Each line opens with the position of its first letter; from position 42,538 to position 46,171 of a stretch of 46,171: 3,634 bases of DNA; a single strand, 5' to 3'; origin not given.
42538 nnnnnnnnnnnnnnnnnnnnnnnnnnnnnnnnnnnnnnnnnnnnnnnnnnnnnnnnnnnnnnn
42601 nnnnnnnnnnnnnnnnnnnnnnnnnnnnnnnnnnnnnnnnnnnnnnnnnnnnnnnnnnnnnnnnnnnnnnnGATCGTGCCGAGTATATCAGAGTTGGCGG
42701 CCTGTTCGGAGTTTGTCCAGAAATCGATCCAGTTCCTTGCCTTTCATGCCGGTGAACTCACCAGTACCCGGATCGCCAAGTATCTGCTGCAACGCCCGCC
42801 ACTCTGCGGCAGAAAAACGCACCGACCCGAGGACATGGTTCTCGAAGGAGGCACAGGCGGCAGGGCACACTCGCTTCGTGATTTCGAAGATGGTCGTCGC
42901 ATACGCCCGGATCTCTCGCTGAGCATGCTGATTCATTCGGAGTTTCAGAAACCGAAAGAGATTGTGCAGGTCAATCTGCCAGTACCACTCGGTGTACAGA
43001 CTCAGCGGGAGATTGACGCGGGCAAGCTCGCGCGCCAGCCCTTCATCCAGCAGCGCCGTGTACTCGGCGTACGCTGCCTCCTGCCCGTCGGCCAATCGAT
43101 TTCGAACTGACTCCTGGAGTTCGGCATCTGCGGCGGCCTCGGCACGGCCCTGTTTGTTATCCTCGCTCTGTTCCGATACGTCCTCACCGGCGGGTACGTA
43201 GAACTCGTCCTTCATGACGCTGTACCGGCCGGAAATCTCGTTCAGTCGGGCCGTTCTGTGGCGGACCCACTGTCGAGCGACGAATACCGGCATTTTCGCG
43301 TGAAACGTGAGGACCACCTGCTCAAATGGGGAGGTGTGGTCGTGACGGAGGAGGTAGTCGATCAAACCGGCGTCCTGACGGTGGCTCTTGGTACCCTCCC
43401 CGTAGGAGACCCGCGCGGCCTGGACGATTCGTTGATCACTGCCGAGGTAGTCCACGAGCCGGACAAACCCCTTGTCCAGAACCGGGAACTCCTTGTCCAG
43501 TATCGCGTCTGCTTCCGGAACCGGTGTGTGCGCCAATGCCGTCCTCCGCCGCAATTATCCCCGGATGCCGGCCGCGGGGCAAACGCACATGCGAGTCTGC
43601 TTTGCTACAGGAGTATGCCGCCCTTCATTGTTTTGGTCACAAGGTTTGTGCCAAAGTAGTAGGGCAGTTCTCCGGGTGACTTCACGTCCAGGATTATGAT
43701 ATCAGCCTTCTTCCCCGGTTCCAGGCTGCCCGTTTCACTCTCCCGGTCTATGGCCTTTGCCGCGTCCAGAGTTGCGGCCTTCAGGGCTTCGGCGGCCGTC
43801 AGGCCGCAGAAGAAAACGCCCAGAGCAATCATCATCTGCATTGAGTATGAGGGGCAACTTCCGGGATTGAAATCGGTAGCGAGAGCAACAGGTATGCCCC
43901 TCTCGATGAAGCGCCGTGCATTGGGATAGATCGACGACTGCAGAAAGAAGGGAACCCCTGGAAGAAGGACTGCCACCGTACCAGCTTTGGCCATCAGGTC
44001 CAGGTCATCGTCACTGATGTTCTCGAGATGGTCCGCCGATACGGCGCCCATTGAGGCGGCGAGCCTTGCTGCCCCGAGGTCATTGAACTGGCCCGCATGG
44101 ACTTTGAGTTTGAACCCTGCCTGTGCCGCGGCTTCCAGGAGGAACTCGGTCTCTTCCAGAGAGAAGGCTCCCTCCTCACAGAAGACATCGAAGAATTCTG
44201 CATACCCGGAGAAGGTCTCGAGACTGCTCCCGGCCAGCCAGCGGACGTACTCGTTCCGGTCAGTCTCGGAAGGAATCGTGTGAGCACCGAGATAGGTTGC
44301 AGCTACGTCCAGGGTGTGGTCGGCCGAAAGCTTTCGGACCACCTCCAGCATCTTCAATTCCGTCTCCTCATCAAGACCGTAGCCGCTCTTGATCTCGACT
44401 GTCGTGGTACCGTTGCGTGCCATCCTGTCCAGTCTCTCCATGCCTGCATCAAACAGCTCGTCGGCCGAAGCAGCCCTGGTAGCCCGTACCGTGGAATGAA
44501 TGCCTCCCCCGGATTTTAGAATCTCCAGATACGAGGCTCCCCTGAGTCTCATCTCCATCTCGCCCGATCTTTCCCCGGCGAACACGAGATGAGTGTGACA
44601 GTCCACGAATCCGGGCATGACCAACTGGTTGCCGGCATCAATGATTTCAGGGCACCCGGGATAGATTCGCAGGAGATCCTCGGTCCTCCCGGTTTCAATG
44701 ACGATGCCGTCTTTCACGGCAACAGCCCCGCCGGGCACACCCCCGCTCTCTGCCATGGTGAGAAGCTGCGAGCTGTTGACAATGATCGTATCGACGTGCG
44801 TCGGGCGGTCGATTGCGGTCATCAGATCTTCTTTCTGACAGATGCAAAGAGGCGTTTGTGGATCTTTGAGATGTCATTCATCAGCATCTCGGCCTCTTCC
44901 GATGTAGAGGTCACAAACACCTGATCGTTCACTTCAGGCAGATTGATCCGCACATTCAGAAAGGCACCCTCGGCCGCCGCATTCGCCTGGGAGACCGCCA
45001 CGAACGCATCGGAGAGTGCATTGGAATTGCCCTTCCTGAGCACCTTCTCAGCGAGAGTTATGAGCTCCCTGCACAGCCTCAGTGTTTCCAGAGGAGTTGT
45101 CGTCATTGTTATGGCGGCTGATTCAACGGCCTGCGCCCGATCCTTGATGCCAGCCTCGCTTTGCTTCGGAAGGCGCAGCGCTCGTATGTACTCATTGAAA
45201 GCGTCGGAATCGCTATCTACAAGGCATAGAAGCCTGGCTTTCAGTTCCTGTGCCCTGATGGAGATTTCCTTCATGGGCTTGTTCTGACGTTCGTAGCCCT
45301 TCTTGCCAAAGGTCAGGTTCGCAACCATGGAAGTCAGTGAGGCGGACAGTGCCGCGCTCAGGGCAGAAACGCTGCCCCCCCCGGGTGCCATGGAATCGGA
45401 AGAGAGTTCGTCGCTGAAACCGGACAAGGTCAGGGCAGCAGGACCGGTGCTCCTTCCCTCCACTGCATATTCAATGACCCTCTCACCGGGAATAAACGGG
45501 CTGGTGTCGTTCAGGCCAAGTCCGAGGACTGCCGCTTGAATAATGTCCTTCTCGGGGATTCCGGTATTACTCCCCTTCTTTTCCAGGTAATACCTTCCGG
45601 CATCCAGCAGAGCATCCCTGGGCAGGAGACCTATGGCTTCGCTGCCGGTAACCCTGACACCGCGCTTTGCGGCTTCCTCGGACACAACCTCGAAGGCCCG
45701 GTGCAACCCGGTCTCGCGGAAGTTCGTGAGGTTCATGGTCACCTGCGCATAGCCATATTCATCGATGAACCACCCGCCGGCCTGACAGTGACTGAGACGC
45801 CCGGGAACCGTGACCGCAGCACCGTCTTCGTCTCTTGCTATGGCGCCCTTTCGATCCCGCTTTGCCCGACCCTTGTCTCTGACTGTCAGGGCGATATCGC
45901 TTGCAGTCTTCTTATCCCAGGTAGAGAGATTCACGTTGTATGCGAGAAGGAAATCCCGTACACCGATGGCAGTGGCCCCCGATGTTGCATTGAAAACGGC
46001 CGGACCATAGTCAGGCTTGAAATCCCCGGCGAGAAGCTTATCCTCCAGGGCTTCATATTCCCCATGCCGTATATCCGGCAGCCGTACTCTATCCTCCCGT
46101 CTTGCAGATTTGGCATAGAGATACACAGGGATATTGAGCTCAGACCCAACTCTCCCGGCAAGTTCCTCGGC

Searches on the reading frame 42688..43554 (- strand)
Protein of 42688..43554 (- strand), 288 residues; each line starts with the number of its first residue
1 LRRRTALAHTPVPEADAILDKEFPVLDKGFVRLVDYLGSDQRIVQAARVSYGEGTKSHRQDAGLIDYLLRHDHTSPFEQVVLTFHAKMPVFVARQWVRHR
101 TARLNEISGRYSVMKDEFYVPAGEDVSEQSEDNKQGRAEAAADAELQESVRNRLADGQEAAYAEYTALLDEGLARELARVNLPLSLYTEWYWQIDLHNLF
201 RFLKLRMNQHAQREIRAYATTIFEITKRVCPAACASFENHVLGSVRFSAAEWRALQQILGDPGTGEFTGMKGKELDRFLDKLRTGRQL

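Call 60: search_protein_families(library=pfam, proteins=[window:42688-43554:-], max_evalue=0.0001)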
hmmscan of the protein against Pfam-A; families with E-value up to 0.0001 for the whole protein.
window:42688-43554:- (288 aa): 1 family
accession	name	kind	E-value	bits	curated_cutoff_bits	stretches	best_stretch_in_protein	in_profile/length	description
PF02511.20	Thy1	-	5.2e-58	196.4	24.8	1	32-232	1-191/191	Thymidylate synthase complementing protein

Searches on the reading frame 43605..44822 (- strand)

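Call 60: search_protein_families(library=pfam, proteins=[window:43605-44822:-], max_evalue=0.0001)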
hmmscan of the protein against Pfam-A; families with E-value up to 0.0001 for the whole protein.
window:43605-44822:- (405 aa): 2 families
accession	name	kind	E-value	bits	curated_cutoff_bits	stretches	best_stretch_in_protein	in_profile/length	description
PF07969.17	Amidohydro_3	-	1.8e-24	87.5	29.7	2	89-381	126-446/472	Amidohydrolase family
PF01979.26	Amidohydro_1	-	1.8e-23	83.8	25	1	67-402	1-342/345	Amidohydrolase family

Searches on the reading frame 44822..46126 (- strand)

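Call 60: search_protein_families(library=pfam, proteins=[window:44822-46126:-], max_evalue=0.0001)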
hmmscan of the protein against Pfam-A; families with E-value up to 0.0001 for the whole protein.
window:44822-46126:- (434 aa): 3 families
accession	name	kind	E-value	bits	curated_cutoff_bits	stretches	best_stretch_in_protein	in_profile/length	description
PF04961.17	FTCD_C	-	1.3e-58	198.1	24.5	1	234-413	2-181/182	Formiminotransferase-cyclodeaminase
PF02971.19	FTCD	-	4.4e-49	166.6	24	1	59-220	1-145/145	Formiminotransferase domain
PF07837.17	FTCD_N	-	1.4e-11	44.9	27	1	1-57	120-176/176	Formiminotransferase domain, N-terminal subdomain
